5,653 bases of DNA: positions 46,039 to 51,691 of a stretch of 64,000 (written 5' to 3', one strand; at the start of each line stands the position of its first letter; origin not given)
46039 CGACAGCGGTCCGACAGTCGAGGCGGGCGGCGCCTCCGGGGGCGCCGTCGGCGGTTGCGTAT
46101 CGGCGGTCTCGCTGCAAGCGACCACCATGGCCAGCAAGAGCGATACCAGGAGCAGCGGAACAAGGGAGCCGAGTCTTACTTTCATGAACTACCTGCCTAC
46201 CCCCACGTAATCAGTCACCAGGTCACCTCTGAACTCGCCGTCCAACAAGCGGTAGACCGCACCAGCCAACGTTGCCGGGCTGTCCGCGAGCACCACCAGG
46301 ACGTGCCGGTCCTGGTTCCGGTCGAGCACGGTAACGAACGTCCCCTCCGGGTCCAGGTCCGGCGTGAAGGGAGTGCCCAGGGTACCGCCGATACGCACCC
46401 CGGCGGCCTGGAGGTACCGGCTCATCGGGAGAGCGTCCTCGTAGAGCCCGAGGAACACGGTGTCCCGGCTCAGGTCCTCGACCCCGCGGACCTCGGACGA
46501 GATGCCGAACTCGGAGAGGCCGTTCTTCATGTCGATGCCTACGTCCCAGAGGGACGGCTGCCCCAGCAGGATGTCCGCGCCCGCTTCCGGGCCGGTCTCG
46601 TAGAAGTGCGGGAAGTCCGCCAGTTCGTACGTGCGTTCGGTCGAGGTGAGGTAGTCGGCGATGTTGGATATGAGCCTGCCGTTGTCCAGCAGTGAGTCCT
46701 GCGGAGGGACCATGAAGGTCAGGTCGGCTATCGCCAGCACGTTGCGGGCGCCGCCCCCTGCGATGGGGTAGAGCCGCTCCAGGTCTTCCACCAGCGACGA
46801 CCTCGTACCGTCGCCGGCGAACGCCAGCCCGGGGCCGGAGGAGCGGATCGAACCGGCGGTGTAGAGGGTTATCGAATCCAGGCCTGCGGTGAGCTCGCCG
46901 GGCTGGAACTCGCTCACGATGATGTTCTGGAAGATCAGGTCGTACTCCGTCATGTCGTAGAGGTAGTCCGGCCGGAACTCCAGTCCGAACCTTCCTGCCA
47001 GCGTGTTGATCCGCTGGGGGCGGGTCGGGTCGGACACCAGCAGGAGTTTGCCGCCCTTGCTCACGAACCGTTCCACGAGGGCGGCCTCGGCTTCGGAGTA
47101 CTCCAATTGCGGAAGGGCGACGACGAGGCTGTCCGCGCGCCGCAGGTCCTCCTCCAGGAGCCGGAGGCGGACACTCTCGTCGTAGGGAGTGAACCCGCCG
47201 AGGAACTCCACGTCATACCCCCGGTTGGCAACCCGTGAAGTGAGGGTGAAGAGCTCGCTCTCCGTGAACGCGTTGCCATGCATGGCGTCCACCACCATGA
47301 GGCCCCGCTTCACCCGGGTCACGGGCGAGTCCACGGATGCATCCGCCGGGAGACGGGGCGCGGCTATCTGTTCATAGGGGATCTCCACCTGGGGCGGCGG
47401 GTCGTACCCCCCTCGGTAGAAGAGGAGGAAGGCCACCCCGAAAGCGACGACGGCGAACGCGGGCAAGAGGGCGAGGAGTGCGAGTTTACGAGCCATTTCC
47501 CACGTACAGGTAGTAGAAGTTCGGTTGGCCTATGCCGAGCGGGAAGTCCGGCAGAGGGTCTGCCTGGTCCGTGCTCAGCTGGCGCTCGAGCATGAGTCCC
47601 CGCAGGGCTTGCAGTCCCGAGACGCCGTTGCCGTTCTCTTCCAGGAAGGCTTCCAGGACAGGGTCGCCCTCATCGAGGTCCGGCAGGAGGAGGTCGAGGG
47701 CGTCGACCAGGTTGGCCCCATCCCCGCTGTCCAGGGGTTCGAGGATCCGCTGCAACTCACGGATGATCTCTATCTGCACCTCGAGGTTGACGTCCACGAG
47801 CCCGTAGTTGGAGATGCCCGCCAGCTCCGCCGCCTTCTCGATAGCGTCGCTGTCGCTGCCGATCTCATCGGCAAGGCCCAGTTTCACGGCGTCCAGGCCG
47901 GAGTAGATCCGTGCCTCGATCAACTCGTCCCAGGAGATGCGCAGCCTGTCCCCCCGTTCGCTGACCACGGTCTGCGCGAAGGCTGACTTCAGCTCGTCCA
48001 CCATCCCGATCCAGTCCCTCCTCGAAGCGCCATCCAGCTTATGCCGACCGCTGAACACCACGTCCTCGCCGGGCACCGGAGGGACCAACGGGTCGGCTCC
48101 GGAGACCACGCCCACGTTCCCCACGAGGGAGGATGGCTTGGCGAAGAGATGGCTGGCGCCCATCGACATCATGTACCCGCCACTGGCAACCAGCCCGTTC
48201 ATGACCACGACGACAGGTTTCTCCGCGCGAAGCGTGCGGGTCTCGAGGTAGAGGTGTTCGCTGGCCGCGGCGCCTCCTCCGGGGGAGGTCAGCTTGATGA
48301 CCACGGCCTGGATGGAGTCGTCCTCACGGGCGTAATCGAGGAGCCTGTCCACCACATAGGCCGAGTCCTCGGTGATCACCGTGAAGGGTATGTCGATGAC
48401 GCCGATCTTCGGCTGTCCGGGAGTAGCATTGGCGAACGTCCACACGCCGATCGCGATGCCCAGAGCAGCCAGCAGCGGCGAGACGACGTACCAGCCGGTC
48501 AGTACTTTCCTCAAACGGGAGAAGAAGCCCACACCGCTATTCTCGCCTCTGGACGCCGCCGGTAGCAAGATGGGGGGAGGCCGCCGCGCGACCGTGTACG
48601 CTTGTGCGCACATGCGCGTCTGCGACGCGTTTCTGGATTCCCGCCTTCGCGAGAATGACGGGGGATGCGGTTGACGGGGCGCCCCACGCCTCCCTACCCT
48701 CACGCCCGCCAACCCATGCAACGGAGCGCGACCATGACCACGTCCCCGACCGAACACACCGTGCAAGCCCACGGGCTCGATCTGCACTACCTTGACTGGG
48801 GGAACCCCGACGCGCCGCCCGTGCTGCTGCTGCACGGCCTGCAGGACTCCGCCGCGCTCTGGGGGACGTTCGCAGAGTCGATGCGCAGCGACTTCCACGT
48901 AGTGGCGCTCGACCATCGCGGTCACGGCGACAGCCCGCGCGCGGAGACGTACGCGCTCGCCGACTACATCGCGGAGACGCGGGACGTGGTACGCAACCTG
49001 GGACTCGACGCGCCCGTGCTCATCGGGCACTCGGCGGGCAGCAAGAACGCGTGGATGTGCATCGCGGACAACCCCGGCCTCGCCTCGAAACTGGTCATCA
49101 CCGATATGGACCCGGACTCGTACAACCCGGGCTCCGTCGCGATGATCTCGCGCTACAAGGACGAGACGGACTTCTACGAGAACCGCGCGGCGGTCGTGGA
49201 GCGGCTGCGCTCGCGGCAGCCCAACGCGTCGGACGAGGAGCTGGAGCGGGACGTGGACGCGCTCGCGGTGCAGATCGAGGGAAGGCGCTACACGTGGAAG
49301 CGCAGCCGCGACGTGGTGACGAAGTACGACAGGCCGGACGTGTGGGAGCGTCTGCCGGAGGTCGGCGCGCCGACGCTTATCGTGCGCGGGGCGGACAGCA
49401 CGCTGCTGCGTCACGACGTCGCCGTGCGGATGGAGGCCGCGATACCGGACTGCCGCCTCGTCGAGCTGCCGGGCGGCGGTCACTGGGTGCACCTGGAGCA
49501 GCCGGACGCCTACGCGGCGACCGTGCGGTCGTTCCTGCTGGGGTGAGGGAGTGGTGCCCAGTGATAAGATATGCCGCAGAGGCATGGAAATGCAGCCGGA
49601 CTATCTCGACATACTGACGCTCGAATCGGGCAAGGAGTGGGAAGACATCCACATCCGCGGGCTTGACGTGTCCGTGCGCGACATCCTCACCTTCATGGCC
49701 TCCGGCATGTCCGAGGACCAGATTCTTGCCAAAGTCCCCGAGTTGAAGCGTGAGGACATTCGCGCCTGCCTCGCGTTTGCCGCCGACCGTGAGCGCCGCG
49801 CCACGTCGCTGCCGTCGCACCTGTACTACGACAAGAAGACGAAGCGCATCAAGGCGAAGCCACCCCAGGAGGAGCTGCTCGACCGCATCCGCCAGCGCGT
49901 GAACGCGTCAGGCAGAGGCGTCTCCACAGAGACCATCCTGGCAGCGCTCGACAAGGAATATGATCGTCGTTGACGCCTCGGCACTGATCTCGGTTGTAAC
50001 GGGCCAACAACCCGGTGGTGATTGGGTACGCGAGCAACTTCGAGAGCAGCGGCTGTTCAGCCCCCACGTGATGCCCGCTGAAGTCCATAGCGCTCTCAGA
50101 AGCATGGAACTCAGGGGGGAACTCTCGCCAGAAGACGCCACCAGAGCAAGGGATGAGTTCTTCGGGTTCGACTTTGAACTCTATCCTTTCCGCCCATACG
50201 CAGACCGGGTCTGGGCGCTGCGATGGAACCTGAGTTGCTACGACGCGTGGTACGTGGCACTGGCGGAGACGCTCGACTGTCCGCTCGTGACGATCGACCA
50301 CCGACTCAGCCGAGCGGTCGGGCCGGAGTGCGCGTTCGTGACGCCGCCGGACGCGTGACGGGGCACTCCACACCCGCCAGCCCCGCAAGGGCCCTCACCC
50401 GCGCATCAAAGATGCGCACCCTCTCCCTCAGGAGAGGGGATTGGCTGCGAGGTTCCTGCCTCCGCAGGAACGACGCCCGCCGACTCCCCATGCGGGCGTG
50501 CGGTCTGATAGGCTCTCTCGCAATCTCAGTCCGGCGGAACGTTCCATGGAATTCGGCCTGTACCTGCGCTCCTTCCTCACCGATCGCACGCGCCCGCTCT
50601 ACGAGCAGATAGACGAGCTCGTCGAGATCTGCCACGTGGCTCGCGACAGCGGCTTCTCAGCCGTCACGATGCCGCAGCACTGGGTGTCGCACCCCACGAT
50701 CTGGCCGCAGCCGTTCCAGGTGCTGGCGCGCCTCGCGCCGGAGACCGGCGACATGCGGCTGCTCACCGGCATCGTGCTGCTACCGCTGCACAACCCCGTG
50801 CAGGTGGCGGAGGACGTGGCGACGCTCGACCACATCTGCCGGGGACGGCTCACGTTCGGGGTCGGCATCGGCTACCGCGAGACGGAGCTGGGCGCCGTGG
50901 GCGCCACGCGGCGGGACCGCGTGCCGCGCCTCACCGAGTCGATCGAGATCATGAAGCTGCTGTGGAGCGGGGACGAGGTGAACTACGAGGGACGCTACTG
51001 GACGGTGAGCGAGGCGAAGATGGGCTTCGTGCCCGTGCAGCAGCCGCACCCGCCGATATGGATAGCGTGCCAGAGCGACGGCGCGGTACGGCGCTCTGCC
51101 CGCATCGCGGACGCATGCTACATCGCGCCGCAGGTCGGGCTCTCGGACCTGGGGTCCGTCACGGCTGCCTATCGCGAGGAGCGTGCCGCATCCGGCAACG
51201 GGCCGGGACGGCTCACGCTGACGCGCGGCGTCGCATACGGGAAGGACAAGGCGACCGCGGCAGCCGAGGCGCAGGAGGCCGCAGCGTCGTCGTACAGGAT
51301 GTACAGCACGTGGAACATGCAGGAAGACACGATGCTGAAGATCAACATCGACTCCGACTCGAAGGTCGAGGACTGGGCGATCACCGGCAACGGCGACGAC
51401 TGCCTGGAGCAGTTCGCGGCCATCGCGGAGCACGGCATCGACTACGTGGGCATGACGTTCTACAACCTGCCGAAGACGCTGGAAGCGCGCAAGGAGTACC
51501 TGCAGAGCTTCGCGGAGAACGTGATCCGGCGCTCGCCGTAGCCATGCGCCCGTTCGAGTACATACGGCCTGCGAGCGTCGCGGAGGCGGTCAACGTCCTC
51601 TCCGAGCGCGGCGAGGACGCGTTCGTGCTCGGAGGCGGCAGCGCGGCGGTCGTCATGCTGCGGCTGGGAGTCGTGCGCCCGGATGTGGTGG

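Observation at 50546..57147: Seven-gene translationally coupled operon linking an LLM oxidoreductase, a CoxMLS-type Mo-hydroxylase plus CoxG, a histidine-decarboxylase-type PLP enzyme and a tandem-ACT protein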

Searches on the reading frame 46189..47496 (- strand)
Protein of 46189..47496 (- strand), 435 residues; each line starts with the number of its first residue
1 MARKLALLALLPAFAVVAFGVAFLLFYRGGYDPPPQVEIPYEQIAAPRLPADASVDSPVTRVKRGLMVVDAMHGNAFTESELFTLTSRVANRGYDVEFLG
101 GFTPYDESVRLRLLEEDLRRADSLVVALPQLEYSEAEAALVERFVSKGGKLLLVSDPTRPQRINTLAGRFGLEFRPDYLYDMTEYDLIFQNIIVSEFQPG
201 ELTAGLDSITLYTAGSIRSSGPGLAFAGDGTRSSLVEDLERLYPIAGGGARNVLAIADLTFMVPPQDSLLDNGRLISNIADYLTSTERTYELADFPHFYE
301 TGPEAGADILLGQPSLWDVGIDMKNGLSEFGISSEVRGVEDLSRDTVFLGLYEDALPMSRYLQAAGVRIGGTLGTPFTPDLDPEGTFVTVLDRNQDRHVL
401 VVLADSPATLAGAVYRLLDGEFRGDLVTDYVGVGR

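Call 22: search_protein_families(library=pfam, proteins=[window:46189-47496:-], max_evalue=0.01)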
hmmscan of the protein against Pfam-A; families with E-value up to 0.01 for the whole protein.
window:46189-47496:- (435 aa): 3 families
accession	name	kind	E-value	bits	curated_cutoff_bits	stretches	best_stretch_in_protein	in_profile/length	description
PF09822.16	ABC_transp_aux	-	9.7e-08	32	34.7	1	109-218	34-175/288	ABC-type uncharacterized transport system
PF14258.12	DUF4350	-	0.0008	20.2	30.4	1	117-178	34-89/181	Domain of unknown function (DUF4350)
PF09960.14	DUF2194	-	0.0034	16.2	30.4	1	115-194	79-157/582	Uncharacterised protein conserved in bacteria (DUF2194)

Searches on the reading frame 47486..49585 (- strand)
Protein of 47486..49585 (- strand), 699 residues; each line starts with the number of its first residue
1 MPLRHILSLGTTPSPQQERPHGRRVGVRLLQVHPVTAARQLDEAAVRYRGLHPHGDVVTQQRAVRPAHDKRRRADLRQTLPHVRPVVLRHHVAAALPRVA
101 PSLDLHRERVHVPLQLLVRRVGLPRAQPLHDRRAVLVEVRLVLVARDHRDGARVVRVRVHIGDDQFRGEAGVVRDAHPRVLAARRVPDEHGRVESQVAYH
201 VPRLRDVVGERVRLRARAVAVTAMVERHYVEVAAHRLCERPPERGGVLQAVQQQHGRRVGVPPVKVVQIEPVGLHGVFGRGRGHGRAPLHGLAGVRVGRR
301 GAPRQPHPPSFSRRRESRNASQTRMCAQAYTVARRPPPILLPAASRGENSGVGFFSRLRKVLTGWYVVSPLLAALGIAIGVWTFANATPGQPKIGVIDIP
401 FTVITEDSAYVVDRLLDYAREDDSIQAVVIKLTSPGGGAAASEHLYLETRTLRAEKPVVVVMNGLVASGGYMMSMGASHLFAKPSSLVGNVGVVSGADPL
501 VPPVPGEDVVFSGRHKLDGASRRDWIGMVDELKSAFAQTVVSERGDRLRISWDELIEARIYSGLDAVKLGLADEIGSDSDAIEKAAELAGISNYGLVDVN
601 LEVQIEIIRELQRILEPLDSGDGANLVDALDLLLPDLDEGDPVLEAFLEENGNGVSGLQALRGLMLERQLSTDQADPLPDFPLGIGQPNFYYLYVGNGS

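Call 22: search_protein_families(library=pfam, proteins=[window:47486-49585:-], max_evalue=0.01)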
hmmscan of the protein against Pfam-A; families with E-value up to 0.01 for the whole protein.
window:47486-49585:- (699 aa): 1 family
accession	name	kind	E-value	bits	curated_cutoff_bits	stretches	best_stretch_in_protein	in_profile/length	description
PF01343.23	Peptidase_S49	-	3.3e-20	73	24.9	2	452-495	3-46/154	Peptidase family S49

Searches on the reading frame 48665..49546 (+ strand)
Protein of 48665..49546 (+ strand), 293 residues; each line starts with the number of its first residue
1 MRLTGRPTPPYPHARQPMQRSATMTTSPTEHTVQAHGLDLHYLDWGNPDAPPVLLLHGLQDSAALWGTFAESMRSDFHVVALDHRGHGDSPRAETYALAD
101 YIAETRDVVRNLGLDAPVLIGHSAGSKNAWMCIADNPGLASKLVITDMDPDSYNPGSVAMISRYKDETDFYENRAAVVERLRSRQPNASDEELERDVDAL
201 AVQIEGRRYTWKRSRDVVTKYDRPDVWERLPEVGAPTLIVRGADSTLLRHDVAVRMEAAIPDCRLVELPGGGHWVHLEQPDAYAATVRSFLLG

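Call 22: search_protein_families(library=pfam, proteins=[window:48665-49546:+], max_evalue=0.01)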
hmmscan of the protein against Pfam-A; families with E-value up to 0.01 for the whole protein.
window:48665-49546:+ (293 aa): 4 families
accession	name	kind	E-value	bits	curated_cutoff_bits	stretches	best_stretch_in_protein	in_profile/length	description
PF00561.26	Abhydrolase_1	-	1.9e-25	90.4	25.8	1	51-280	1-245/245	alpha/beta hydrolase fold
PF12697.13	Abhydrolase_6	-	5.2e-25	89.8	26.3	1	53-285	1-216/217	Alpha/beta hydrolase family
PF12146.15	Hydrolase_4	-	1.4e-14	54.4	27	1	53-145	7-106/239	Serine aminopeptidase, S33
PF08386.16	Abhydrolase_4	-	0.0066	17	21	0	234-292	34-92/103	TAP-like protein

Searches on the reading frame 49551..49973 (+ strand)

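Call 22: search_protein_families(library=pfam, proteins=[window:49551-49973:+], max_evalue=0.01)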
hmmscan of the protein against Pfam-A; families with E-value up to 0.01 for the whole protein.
window:49551-49973:+ (140 aa): 1 family
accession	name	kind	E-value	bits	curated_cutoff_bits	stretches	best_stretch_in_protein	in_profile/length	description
PF04255.20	DUF433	-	3.5e-14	52.8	23.6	1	34-77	13-56/56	Protein of unknown function (DUF433)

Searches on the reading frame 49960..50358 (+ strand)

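Call 22: search_protein_families(library=pfam, proteins=[window:49960-50358:+], max_evalue=0.01)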
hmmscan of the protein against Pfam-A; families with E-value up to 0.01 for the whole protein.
window:49960-50358:+ (132 aa): 1 family
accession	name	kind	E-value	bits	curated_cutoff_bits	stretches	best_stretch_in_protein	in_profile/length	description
PF01850.27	PIN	-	3e-12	47.6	23.6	1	2-119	1-117/120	PIN domain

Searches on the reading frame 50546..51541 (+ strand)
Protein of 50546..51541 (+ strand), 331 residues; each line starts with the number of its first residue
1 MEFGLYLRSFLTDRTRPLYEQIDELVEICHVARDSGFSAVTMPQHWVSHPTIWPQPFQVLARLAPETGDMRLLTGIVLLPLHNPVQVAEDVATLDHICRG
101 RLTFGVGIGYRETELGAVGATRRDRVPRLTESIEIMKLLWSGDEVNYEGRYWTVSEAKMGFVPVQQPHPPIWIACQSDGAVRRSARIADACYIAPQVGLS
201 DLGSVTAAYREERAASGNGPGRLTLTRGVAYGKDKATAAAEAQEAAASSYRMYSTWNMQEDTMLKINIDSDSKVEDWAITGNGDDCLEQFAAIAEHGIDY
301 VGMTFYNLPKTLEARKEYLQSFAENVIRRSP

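Call 4: search_protein_families(library=pfam, proteins=[window:50546-51541:+], max_evalue=0.01)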
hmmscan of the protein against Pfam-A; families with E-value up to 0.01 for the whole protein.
window:50546-51541:+ (331 aa): 1 family
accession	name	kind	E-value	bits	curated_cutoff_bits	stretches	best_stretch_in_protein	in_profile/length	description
PF00296.26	Bac_luciferase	-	4.5e-52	177.8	27.9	1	1-297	1-311/314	Luciferase-like monooxygenase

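Call 5: search_protein_families(library=ncbifam, proteins=[window:50546-51541:+], max_evalue=0.01)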
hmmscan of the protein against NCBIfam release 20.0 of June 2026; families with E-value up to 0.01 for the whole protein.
window:50546-51541:+ (331 aa): 33 families (the best 25 are shown)
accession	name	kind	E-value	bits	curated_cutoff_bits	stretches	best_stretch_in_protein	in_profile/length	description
TIGR03619.1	F420_Rv2161c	subfamily_domain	1.6e-47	162.2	166.9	1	44-245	19-235/247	TIGR03619 family F420-dependent LLM class oxidoreductase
TIGR04020.1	seco_metab_LLM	subfamily_domain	7.4e-27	94.4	244.45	1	20-244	16-244/341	MupA/Atu3671 family FMN-dependent luciferase-like monooxygenase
TIGR03560.1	F420_Rv1855c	subfamily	3.3e-26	92.5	231.4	1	21-194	11-194/227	TIGR03560 family F420-dependent LLM class oxidoreductase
NF002619.0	PRK02271.1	equivalog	1.8e-25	90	276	1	20-193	11-176/329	5,10-methylenetetrahydromethanopterin reductase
TIGR03621.1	F420_MSMEG_2516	subfamily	1.9e-23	83.1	213.15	1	19-201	10-183/295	TIGR03621 family F420-dependent LLM class oxidoreductase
TIGR03557.1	F420_G6P_family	subfamily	1e-22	80.7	210.4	1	23-248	13-233/316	TIGR03557 family F420-dependent LLM class oxidoreductase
TIGR04027.1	LLM_KPN_01858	hypoth_equivalog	1.2e-20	73.8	412.9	1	27-148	24-146/326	putative FMN-dependent luciferase-like monooxygenase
TIGR03555.1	F420_mer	equivalog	2.4e-19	69.9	348.7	1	20-194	9-176/325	5,10-methylenetetrahydromethanopterin reductase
TIGR03565.1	alk_sulf_monoox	equivalog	4.7e-18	65.4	518.2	1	23-190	27-190/346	FMNH2-dependent alkanesulfonate monooxygenase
TIGR03571.1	lucif_BA3436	subfamily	7.1e-18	64.9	303.9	1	20-220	28-232/304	TIGR03571 family LLM class oxidoreductase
NF001939.1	PRK00719.1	subfamily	3.4e-17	62.3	510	1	25-189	29-189/373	alkanesulfonate monooxygenase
TIGR04021.1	LLM_DMSO2_sfnG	equivalog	3.6e-17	62.8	382.95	1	27-195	32-204/350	dimethylsulfone monooxygenase SfnG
TIGR03885.1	flavin_revert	hypoth_equivalog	6.4e-16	58.4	398.7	1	24-327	14-312/315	TIGR03885 family FMN-dependent LLM class oxidoreductase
TIGR04465.1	ArgArg_F420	equivalog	8.8e-16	57.9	470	1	22-227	59-266/364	F420-dependent hydroxymycolic acid dehydrogenase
TIGR03564.1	F420_MSMEG_4879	subfamily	1.2e-15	57.8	234.25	1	26-297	2-259/265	TIGR03564 family F420-dependent LLM class oxidoreductase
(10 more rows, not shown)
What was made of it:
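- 50546..51541 (+): Luciferase-like (LLM) oxidoreductase, first gene of the conserved five-gene block. Best NCBIfam hit is TIGR03619 (F420_Rv2161c), 162 bits against a cutoff of 166.9 (calls 4, 5).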

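Call 34: search_solved_structures(query=window:50546-51541:+, max_evalue=1e-10)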
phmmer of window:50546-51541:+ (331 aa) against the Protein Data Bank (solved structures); distinct sequences matched with E-value up to 1e-10: 10.
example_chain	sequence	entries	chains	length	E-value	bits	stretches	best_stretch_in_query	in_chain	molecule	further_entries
7bip_A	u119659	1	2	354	8.8e-19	71.1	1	1-222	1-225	Luciferase-like monooxygenase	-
9fp4_A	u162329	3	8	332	1.5e-15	60.5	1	22-240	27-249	F420-dependent hydroxymycolic acid dehydrogenase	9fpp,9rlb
8qq8_A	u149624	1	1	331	6.6e-15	58.4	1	21-211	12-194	5,10-methylenetetrahydromethanopterin reductase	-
8qpl_A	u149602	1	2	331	6.7e-15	58.3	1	21-211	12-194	5,10-methylenetetrahydromethanopterin reductase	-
8qpm_A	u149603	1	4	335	6.9e-15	58.3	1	21-211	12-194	5,10-methylenetetrahydromethanopterin reductase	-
8k74_A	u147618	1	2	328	3.1e-14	56.2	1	28-182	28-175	Alkanal monooxygenase alpha chain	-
6ket_A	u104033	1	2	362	3.4e-14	56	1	31-238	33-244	PuwE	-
3b4y_A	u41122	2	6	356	5.9e-13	52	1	24-195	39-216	PROBABLE F420-DEPENDENT GLUCOSE-6-PHOSPHATE DEHYDROGENASE FGD1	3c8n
5lxe_A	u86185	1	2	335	3e-12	49.6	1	24-191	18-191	F420-dependent glucose-6-phosphate dehydrogenase 1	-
9hav_A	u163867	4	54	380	5.5e-12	48.8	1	23-224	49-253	Luciferase family protein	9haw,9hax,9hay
